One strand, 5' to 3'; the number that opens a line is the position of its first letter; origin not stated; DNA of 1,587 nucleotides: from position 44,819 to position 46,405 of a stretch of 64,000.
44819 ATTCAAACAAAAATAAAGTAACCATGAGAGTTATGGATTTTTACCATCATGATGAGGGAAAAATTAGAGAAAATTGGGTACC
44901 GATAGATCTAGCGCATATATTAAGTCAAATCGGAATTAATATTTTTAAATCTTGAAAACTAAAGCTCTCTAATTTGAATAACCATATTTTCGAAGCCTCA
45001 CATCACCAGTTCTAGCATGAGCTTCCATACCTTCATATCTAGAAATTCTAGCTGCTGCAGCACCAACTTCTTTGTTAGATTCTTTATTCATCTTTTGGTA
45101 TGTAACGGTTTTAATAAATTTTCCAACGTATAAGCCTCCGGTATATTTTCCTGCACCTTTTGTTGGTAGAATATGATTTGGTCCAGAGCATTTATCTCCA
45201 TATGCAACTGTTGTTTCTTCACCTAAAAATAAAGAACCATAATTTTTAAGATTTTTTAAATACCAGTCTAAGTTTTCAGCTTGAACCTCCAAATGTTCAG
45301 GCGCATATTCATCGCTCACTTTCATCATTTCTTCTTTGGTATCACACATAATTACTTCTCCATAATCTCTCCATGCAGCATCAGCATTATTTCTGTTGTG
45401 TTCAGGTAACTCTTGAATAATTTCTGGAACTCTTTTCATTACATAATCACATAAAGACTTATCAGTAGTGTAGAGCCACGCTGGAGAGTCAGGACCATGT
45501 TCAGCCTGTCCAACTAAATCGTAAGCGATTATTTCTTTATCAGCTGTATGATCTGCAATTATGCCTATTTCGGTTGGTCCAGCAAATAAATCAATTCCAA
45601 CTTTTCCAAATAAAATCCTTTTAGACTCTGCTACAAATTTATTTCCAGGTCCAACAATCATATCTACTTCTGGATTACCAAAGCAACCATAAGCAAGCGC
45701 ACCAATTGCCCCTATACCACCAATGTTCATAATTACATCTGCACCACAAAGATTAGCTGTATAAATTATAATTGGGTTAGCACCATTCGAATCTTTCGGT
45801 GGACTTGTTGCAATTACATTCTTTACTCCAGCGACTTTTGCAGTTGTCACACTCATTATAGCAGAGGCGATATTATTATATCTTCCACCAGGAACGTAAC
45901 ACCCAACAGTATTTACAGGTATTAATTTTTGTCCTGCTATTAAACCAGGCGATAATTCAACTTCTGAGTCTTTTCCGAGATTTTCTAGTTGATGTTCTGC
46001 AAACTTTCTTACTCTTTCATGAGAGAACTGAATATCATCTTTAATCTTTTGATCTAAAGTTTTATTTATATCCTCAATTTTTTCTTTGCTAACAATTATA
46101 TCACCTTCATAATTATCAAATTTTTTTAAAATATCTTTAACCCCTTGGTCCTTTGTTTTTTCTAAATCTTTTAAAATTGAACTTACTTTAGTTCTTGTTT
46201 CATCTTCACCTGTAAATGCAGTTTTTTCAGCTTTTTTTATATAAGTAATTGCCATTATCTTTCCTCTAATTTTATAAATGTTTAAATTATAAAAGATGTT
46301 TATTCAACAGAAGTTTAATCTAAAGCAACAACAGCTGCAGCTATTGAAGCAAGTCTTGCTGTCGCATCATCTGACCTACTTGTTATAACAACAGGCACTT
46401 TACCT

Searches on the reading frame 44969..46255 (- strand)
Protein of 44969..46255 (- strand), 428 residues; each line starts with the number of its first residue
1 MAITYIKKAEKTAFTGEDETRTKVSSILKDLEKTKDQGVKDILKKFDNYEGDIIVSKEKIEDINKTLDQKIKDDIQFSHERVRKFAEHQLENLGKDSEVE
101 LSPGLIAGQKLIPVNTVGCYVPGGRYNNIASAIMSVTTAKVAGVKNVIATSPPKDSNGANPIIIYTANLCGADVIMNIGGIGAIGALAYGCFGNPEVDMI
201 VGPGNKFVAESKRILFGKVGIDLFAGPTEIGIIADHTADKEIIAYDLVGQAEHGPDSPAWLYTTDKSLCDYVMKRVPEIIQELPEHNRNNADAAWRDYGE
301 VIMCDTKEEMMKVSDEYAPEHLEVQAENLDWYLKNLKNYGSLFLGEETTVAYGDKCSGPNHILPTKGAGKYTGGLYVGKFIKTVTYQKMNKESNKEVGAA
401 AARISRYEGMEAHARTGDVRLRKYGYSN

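Call 3: search_protein_families(library=pfam, proteins=[window:44969-46255:-], max_evalue=0.01)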
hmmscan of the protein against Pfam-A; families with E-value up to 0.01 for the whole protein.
window:44969-46255:- (428 aa): 1 family
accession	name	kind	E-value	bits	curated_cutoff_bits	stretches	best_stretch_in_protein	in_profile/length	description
PF00815.25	Histidinol_dh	-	1.4e-132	443.1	27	1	17-421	8-411/411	Histidinol dehydrogenase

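Call 4: search_protein_families(library=ncbifam, proteins=[window:44969-46255:-], max_evalue=0.01)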
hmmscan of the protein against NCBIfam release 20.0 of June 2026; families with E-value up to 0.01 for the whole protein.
window:44969-46255:- (428 aa): 4 families
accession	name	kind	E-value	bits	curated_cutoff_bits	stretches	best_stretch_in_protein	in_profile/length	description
TIGR00069.1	hisD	equivalog_domain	2.3e-129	432.1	243.8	1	24-420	1-393/393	histidinol dehydrogenase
NF010343.0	PRK13770.1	equivalog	3.4e-78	263.3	647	1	18-420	19-414/416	histidinol dehydrogenase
NF005143.0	PRK06596.1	subfamily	0.0044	16.6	241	0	16-93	201-277/285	RNA polymerase factor sigma-32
TIGR02392.1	rpoH_proteo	equivalog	0.0094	15.6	323.1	0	22-92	195-263/270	RNA polymerase sigma factor RpoH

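Call 68: search_solved_structures(query=window:44969-46255:-, max_evalue=1e-10, show_alignments=3)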
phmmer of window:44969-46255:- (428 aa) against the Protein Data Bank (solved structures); distinct sequences matched with E-value up to 1e-10: 11.
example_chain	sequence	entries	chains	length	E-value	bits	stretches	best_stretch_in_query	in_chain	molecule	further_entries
8v35_A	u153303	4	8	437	8.3e-152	509.2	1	3-424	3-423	Sulfopropanediol 3-dehydrogenase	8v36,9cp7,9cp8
8v37_A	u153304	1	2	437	1.1e-150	505.5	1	3-424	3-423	Sulfopropanediol 3-dehydrogenase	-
9cp9_A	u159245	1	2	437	2e-150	504.6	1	3-424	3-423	Sulfopropanediol 3-dehydrogenase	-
8wwe_A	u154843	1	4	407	9.3e-147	492.6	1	1-408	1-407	(R)-DHPS dehydrogenase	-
6an0_A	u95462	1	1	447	1.7e-70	241.3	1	20-424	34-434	Histidinol dehydrogenase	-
4g07_A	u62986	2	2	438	2.3e-68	234.3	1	23-422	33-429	Histidinol dehydrogenase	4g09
9lbv_A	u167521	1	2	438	3.9e-67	230.3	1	16-421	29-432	Histidinol dehydrogenase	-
8xsq_A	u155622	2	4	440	4e-67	230.2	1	16-421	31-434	Histidinol dehydrogenase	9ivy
4gic_A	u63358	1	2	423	6e-64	219.8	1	19-409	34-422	Histidinol dehydrogenase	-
1k75_A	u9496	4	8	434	3.3e-60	207.4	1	16-420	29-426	L-histidinol dehydrogenase | Histidinol dehydrogenase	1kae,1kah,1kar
5vlb_A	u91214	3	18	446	1.9e-55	191.7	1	24-422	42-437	Histidinol dehydrogenase, chloroplastic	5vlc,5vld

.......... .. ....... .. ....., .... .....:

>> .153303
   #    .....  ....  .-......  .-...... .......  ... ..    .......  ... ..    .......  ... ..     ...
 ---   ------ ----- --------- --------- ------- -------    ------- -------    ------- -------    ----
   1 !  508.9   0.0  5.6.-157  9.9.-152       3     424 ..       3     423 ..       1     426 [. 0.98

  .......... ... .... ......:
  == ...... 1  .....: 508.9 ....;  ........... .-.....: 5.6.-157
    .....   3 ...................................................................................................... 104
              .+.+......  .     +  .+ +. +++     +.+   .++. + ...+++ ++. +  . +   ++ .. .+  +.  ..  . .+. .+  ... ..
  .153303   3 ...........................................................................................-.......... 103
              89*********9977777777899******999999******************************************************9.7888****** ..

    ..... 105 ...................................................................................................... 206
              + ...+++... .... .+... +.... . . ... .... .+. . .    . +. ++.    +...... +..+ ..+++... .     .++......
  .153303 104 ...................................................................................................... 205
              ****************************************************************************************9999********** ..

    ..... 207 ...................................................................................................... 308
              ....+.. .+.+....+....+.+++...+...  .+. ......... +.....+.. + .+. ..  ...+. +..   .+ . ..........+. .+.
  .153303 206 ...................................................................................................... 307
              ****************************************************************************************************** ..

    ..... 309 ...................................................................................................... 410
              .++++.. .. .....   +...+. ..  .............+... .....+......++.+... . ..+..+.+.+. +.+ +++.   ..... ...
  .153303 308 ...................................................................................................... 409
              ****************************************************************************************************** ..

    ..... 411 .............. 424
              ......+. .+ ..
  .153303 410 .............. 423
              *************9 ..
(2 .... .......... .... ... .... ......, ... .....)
